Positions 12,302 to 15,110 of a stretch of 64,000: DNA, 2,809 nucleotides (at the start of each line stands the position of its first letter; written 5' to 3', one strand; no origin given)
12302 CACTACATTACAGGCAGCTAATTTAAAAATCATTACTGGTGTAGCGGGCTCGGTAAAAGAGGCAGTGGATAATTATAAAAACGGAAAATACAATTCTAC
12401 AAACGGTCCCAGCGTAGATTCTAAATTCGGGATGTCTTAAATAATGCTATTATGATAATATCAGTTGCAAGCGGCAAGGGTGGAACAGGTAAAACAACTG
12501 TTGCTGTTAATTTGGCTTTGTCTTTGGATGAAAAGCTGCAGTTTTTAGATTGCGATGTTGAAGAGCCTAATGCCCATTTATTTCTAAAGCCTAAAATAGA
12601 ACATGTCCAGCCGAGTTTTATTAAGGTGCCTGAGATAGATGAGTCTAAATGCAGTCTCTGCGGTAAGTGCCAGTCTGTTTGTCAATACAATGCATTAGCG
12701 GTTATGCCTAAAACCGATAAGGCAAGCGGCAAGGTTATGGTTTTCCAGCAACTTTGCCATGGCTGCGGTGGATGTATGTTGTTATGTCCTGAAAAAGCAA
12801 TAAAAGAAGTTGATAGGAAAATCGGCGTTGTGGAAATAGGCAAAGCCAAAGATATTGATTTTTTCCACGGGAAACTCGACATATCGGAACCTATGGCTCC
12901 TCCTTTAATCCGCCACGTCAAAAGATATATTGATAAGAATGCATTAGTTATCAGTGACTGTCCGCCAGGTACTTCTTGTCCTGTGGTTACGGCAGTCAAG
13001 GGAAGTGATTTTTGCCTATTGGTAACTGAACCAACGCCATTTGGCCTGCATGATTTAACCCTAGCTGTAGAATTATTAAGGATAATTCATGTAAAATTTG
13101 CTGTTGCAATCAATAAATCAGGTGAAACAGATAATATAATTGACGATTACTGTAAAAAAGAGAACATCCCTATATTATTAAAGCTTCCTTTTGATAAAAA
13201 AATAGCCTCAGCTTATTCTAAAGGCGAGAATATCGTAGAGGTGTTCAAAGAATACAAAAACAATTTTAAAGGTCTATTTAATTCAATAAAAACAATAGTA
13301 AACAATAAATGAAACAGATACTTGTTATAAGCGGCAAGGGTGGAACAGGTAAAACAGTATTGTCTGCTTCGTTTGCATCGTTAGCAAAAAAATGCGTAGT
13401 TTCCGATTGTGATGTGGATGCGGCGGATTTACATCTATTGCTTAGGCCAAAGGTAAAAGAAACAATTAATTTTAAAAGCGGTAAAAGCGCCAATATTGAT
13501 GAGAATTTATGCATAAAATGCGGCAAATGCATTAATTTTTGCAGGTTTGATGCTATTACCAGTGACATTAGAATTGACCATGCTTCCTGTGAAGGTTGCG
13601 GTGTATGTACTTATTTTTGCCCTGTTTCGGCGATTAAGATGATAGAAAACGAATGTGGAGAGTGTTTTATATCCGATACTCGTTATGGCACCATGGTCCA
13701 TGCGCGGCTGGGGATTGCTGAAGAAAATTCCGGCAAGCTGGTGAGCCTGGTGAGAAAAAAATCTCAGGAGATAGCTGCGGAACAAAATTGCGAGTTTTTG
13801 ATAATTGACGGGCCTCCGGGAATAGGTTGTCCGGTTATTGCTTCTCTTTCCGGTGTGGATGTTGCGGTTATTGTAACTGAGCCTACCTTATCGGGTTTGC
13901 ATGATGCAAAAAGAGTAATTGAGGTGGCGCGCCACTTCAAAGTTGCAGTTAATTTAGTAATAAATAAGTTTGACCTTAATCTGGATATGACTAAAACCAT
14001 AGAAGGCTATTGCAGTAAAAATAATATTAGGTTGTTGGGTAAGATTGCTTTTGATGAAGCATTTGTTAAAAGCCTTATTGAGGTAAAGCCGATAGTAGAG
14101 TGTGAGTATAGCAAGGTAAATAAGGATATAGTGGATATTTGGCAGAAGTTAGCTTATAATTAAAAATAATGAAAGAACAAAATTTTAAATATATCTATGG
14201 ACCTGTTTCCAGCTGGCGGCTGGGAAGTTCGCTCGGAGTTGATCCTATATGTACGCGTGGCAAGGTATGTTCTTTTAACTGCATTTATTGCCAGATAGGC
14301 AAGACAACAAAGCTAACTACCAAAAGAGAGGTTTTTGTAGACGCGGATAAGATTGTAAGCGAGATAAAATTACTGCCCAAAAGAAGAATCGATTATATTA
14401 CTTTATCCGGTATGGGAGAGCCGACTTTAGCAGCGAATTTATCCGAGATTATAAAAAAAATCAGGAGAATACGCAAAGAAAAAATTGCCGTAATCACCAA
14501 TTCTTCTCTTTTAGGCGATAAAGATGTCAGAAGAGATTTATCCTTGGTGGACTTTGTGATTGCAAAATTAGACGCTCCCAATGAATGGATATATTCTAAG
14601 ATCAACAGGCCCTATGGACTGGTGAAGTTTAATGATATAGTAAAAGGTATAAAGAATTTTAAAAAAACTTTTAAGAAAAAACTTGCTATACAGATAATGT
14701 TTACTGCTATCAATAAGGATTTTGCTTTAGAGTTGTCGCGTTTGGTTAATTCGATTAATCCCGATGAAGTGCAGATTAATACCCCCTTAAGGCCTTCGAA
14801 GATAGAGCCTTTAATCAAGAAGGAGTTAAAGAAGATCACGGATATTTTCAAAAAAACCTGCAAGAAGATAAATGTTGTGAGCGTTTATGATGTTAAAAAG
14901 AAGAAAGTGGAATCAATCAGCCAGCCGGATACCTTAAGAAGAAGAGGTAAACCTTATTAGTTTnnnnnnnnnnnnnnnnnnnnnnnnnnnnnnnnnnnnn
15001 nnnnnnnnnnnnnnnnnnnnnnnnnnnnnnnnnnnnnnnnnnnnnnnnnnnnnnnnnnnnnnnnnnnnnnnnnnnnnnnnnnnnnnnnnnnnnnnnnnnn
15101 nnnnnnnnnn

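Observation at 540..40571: Exceptional density of radical SAM domains in this window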

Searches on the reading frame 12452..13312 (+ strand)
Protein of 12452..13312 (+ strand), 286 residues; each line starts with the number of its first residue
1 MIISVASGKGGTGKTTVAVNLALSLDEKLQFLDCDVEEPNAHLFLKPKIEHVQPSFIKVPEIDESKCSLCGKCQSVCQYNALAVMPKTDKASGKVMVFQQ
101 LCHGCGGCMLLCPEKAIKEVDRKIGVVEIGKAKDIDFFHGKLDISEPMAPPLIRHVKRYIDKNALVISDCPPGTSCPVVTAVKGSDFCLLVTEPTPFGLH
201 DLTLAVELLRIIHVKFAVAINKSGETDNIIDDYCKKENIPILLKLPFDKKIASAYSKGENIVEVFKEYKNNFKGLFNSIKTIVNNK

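Call 5: search_protein_families(library=pfam, proteins=[window:12452-13312:+], max_evalue=0.01)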
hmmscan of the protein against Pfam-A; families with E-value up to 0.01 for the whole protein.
window:12452-13312:+ (286 aa): 16 families
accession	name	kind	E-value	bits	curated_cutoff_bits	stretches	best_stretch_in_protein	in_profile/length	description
PF10609.15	ParA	-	1.9e-14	54.2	27.1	2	2-48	5-54/246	NUBPL iron-transfer P-loop NTPase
PF01656.29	CbiA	-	1.8e-13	51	25.4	1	3-260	1-124/125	CobQ/CobB/MinD/ParA nucleotide binding domain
PF00037.32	Fer4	-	3.1e-12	46.2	21.1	2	60-82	1-23/24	4Fe-4S binding domain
PF13614.12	AAA_31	-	7.2e-10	39.5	27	1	2-29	3-33/177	AAA domain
PF12837.12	Fer4_6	-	1.1e-09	38.2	25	2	59-82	1-24/24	4Fe-4S binding domain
PF12838.12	Fer4_7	-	2.8e-08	34.5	27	1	66-116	1-52/52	4Fe-4S dicluster domain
PF14697.11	Fer4_21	-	2.7e-07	31.1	35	1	61-117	2-57/59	4Fe-4S dicluster domain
PF13187.11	Fer4_9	-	1.2e-06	28.9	27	1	66-117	1-52/52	4Fe-4S dicluster domain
PF13237.11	Fer4_10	-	1.4e-06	28.5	25.5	2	61-113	3-53/53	4Fe-4S dicluster domain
PF13484.11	Fer4_16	-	1.6e-06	29.2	30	0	102-120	2-20/66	4Fe-4S double cluster binding domain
PF12797.12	Fer4_2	-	1.8e-06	28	24.5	1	59-78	2-21/22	4Fe-4S binding domain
PF25160.1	LdpA_Fe-S-bd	-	3.7e-06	27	27.6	1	94-121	20-47/49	LdpA Fe-S cluster-binding domain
PF00142.24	Fer4_NifH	-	0.00016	21.6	25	0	220-279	181-244/271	4Fe-4S iron sulfur cluster binding proteins, NifH/frxC family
PF09140.17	MipZ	-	0.0042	16.9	20.7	1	2-61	2-64/262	ATPase MipZ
PF13481.12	AAA_25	-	0.0062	16.6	27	1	4-36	36-70/195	AAA domain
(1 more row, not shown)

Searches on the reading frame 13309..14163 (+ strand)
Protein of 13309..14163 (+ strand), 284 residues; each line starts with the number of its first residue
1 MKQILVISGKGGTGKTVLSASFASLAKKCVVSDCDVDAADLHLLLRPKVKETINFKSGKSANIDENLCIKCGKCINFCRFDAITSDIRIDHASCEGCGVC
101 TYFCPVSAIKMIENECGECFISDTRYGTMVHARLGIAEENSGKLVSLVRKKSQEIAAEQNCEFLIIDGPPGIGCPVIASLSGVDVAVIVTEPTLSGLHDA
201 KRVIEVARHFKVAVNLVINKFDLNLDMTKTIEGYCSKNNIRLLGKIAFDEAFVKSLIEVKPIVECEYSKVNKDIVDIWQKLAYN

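Call 5: search_protein_families(library=pfam, proteins=[window:13309-14163:+], max_evalue=0.01)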
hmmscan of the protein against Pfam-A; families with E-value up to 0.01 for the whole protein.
window:13309-14163:+ (284 aa): 17 families
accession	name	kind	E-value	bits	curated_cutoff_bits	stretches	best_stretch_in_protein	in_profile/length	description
PF01656.29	CbiA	-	3.4e-13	50.1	25.4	1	4-260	1-123/125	CobQ/CobB/MinD/ParA nucleotide binding domain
PF10609.15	ParA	-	3.7e-13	49.9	27.1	2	159-280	110-244/246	NUBPL iron-transfer P-loop NTPase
PF00037.32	Fer4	-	5e-11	42.4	21.1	2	62-84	2-24/24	4Fe-4S binding domain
PF14697.11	Fer4_21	-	1.4e-10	41.6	35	1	61-111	1-59/59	4Fe-4S dicluster domain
PF12837.12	Fer4_6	-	2.4e-07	30.8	25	2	61-83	2-24/24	4Fe-4S binding domain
PF12838.12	Fer4_7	-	1.8e-06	28.8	27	2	68-108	2-52/52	4Fe-4S dicluster domain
PF13614.12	AAA_31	-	4.4e-06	27.2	27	0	157-213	114-170/177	AAA domain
PF25160.1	LdpA_Fe-S-bd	-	5.7e-06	26.4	27.6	1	77-113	12-47/49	LdpA Fe-S cluster-binding domain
PF13237.11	Fer4_10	-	6.2e-06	26.5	25.5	2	62-105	3-53/53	4Fe-4S dicluster domain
PF12797.12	Fer4_2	-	2.2e-05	24.6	24.5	1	87-106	3-22/22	4Fe-4S binding domain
PF24883.2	NPHP3_N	-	0.00046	20.8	24.8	0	3-23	23-43/164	Nephrocystin 3, N-terminal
PF13484.11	Fer4_16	-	0.001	20.2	30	0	68-94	2-29/66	4Fe-4S double cluster binding domain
PF12800.12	Fer4_4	-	0.0011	19.6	24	1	66-80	2-16/17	4Fe-4S binding domain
PF00142.24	Fer4_NifH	-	0.0011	19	25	0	4-54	2-56/271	4Fe-4S iron sulfur cluster binding proteins, NifH/frxC family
PF20720.3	nSTAND3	-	0.0019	18.4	27.2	0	2-48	17-64/155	Novel STAND NTPase 3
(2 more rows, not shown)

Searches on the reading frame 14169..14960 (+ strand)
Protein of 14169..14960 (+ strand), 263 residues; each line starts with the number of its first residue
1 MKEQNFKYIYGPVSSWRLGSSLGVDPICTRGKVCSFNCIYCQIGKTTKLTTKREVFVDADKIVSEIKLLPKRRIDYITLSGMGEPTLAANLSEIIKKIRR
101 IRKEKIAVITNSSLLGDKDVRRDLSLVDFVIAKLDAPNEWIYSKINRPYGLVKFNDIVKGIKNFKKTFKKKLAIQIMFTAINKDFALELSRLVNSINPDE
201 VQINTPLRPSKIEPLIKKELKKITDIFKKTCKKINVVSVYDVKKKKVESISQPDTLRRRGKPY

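Call 3: search_protein_families(library=pfam, proteins=[window:14169-14960:+], max_evalue=0.01)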
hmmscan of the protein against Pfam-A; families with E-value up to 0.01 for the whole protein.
window:14169-14960:+ (263 aa): 2 families
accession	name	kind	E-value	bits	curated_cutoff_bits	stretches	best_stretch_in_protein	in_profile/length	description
PF04055.27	Radical_SAM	-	3.7e-15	56.9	29.5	1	32-172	5-144/166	Radical SAM superfamily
PF13353.11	Fer4_12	-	1.8e-05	25.5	22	1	33-113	14-92/137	4Fe-4S single cluster domain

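Call 8: search_protein_families(library=ncbifam, proteins=[window:14169-14960:+], max_evalue=0.001)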
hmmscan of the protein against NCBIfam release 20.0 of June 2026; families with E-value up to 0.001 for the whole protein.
window:14169-14960:+ (263 aa): 22 families
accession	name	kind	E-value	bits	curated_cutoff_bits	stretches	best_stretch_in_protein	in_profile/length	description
TIGR02668.1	moaA_archaeal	equivalog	5.1e-14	52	325.25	1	32-246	18-226/303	GTP 3',8-cyclase MoaA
TIGR04317.1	W_rSAM_matur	equivalog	8e-13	48.2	380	1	33-217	13-197/349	tungsten cofactor oxidoreductase radical SAM maturase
TIGR02666.1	moaA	equivalog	1.7e-12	47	284.05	1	33-203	19-187/336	GTP 3',8-cyclase MoaA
NF001199.0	PRK00164.2-1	equivalog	1.5e-11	44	231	1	32-184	20-166/308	GTP 3',8-cyclase MoaA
NF038283.1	viperin_w_prok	equivalog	5.5e-11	42.2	180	1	33-203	11-185/281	viperin family antiviral radical SAM protein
TIGR04100.1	rSAM_pair_X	hypoth_equivalog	4.2e-10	39.5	262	1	34-170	18-163/197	TIGR04100 family radical SAM protein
TIGR04038.1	tatD_link_rSAM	subfamily_domain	3.5e-09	36.7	129.7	1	33-178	17-167/192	TatD family nuclease-associated radical SAM protein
TIGR02495.1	NrdG2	equivalog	1.1e-08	34.7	131.15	1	34-165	26-151/193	anaerobic ribonucleoside-triphosphate reductase activating protein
NF050035.1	rSAM_WgK_link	exception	1.3e-08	34.2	650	1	32-184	17-159/367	radical SAM/SPASM peptide maturase WgkB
TIGR03365.1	Bsubt_queE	equivalog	9.5e-08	31.8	206.1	1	9-115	8-112/238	7-carboxy-7-deazaguanine synthase QueE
TIGR03963.1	rSAM_QueE_Clost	equivalog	1.2e-07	31.7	260.1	1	29-201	24-189/219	putative 7-carboxy-7-deazaguanine synthase QueE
TIGR04251.1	SCM_rSAM_ScmF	equivalog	3.1e-07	30.1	400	1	33-205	13-181/353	SynChlorMet cassette radical SAM/SPASM protein ScmF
TIGR03972.1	rSAM_TYW1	equivalog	3.8e-07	29.5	317.95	1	77-248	122-290/297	4-demethylwyosine synthase TYW1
NF053743.1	LipS2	equivalog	1.1e-06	28.3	270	1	31-177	30-173/292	LipS2 family lipoyl synthase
TIGR00048.1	rRNA_mod_RlmN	equivalog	1e-05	24.6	290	1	28-237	108-324/355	dual-specificity RNA methyltransferase RlmN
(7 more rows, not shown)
